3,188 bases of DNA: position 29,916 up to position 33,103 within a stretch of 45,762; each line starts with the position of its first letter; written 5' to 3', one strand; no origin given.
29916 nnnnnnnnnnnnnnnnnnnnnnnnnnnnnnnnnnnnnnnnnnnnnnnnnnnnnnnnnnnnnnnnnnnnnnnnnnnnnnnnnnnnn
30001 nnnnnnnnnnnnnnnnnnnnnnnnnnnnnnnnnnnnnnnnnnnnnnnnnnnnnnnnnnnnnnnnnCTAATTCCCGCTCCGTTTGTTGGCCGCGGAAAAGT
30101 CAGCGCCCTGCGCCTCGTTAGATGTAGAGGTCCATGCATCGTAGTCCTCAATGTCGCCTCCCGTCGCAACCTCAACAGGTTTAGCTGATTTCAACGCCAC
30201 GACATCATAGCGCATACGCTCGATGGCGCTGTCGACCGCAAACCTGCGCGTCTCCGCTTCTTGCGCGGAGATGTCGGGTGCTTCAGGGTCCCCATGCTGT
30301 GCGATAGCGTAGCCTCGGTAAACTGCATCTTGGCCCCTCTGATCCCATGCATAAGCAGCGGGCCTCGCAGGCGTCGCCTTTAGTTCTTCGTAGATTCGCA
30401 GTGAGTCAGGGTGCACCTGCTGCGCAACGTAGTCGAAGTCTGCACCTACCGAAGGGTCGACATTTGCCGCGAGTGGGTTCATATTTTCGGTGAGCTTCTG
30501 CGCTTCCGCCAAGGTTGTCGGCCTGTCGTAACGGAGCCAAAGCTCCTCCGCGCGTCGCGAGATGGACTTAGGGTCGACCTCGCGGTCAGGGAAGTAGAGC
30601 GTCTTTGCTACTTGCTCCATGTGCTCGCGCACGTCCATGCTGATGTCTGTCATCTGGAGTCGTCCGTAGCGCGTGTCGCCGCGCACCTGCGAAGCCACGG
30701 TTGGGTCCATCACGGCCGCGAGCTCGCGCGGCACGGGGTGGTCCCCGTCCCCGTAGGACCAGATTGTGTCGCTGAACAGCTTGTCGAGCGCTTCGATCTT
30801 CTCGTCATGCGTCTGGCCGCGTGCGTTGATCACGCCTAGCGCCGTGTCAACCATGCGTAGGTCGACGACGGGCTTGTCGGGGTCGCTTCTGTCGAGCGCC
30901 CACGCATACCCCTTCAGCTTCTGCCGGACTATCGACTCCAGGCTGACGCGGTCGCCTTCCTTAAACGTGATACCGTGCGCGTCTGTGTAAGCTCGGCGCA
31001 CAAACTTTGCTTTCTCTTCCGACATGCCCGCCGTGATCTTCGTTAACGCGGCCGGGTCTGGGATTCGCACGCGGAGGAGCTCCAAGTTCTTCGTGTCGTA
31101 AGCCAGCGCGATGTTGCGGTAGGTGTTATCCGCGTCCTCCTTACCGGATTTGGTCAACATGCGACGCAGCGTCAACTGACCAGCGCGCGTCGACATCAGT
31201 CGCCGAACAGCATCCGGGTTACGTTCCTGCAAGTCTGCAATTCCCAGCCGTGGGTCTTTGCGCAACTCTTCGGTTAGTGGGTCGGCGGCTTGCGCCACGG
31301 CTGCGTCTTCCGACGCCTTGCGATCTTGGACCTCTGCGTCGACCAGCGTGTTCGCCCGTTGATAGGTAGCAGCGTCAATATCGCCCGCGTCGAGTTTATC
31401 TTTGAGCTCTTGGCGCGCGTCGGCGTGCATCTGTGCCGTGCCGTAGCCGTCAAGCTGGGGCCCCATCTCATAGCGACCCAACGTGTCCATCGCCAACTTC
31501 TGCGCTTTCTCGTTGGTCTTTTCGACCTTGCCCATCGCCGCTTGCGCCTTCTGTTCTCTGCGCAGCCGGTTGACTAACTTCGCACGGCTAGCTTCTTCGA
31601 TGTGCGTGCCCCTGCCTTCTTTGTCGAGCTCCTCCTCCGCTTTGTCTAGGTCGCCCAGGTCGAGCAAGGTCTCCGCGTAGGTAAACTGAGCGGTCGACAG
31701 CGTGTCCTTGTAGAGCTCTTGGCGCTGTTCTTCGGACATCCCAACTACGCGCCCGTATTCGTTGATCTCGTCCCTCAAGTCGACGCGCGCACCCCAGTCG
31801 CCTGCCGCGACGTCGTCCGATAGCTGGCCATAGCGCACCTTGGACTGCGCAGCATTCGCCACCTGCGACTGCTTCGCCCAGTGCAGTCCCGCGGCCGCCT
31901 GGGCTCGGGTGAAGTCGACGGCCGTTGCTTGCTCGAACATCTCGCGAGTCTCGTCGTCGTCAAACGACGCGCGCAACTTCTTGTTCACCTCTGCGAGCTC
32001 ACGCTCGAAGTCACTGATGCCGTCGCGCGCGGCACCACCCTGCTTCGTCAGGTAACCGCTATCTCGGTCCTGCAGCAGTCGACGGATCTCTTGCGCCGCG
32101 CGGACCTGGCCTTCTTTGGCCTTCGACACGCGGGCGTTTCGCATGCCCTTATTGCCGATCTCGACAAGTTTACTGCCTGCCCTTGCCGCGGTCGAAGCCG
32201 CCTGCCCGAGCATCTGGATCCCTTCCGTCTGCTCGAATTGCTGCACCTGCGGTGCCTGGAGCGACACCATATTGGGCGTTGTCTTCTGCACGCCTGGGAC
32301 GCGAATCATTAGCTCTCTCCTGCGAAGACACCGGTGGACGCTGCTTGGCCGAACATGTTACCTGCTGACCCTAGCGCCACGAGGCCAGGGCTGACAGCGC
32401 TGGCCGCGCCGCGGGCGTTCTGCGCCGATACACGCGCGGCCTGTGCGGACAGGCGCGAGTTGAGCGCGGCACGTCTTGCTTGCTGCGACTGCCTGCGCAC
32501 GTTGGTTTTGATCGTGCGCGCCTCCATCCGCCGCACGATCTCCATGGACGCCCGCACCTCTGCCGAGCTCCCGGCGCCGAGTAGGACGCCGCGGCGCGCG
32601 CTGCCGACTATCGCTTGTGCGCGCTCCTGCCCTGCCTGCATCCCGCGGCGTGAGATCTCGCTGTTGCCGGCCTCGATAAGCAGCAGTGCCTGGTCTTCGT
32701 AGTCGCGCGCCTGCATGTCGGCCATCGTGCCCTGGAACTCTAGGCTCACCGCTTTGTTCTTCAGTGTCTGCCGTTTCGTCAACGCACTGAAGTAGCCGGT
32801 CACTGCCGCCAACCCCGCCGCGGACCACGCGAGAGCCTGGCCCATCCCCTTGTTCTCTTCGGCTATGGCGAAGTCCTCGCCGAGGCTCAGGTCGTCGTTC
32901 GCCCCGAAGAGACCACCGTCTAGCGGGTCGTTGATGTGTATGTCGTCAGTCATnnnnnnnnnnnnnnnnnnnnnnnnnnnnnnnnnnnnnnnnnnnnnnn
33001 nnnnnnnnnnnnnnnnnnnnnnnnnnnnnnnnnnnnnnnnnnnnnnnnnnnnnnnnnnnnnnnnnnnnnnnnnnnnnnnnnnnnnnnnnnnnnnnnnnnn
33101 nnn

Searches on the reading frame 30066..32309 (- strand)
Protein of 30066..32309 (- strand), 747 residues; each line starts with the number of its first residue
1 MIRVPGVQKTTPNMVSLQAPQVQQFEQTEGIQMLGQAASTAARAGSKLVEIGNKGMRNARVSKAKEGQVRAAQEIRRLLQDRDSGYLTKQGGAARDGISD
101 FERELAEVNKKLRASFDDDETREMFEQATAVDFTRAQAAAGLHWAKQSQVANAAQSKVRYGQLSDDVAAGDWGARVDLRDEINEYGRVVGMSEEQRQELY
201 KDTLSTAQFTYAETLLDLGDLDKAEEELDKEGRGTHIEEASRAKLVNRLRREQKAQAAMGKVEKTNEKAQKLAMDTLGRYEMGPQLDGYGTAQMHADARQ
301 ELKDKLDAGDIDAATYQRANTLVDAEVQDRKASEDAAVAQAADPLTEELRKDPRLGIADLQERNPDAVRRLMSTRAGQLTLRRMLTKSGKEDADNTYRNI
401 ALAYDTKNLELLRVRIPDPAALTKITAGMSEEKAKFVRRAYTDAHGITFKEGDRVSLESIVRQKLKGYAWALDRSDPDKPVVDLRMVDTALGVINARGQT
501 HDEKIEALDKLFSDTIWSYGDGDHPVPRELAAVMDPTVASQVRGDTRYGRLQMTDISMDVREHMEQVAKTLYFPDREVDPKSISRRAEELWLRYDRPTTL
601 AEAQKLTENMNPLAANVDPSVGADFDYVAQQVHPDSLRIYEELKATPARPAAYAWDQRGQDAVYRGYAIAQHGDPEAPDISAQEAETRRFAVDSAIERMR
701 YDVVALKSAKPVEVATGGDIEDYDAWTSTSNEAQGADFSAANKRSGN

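Call 5: search_protein_families(library=pfam, proteins=[window:30066-32309:-], max_evalue=0.01)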
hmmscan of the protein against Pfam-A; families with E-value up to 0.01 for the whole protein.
window:30066-32309:- (747 aa): 0 families

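Call 6: search_protein_families(library=phrogs, proteins=[window:30066-32309:-], max_evalue=0.001)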
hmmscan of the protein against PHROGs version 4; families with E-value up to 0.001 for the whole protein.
window:30066-32309:- (747 aa): 1 family
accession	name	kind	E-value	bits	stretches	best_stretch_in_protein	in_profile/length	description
phrog_1044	-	lysis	0.00075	18.8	1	1-325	1-333/900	endolysin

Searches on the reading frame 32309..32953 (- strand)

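Call 5: search_protein_families(library=pfam, proteins=[window:32309-32953:-], max_evalue=0.01)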
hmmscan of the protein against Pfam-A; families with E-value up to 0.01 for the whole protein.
window:32309-32953:- (214 aa): 0 families

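Call 6: search_protein_families(library=phrogs, proteins=[window:32309-32953:-], max_evalue=0.001)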
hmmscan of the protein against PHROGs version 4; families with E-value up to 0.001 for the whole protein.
window:32309-32953:- (214 aa): 1 family
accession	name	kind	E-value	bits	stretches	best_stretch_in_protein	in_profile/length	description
phrog_418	-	head and packaging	2.6e-07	31.9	1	47-203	11-158/166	internal virion protein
